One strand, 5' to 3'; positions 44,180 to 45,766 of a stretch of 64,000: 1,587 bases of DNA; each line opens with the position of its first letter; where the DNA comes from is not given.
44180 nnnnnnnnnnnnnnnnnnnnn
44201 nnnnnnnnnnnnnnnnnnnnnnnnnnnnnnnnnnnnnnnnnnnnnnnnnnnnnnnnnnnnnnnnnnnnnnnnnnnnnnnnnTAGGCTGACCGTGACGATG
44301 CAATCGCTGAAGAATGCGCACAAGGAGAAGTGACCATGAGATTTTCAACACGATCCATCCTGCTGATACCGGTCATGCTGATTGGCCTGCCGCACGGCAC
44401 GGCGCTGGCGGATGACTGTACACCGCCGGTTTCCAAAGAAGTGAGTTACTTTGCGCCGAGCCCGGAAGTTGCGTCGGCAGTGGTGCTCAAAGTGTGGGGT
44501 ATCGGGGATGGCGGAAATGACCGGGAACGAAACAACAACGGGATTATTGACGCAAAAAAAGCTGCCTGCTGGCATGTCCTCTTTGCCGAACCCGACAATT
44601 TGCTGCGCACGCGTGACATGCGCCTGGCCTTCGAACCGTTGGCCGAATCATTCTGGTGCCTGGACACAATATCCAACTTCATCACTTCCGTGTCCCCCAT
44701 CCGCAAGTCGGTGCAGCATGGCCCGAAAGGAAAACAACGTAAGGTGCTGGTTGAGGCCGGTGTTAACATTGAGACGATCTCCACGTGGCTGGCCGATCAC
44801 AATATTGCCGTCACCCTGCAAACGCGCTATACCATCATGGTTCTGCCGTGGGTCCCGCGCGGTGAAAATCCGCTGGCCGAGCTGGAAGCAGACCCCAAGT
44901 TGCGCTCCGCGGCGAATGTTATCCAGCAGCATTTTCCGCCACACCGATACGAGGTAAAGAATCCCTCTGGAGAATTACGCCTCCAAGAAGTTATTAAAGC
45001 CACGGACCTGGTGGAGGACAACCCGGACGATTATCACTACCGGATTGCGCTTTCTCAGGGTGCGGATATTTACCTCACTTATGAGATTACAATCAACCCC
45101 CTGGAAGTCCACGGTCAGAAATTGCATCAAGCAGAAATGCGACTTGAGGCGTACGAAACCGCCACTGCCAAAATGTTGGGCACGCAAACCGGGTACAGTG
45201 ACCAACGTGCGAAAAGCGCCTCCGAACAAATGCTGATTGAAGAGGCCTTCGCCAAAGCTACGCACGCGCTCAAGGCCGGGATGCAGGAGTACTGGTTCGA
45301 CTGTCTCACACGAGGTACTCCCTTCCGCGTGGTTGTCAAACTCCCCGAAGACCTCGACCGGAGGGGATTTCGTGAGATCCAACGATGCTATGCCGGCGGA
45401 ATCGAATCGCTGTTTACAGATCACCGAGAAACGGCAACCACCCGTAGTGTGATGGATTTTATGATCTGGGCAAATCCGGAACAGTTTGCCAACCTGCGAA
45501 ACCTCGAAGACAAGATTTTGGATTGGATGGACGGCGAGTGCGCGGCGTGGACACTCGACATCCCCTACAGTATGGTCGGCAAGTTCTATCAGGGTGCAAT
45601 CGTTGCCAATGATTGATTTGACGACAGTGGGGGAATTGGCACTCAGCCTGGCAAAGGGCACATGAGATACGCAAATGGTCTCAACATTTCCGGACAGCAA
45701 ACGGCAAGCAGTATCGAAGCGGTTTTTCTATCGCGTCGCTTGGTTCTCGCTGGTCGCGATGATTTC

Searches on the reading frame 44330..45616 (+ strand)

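Call 57: search_protein_families(library=pfam, proteins=[window:44330-45616:+], max_evalue=1)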
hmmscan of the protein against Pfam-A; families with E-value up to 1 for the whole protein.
window:44330-45616:+ (428 aa): 2 families
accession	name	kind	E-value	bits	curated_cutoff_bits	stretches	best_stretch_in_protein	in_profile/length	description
PF19672.4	DUF6175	-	1.2e-12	48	23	1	184-344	38-200/293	Family of unknown function (DUF6175)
PF14120.11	YhzD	-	0.13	12.7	27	1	272-314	6-49/61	YhzD-like protein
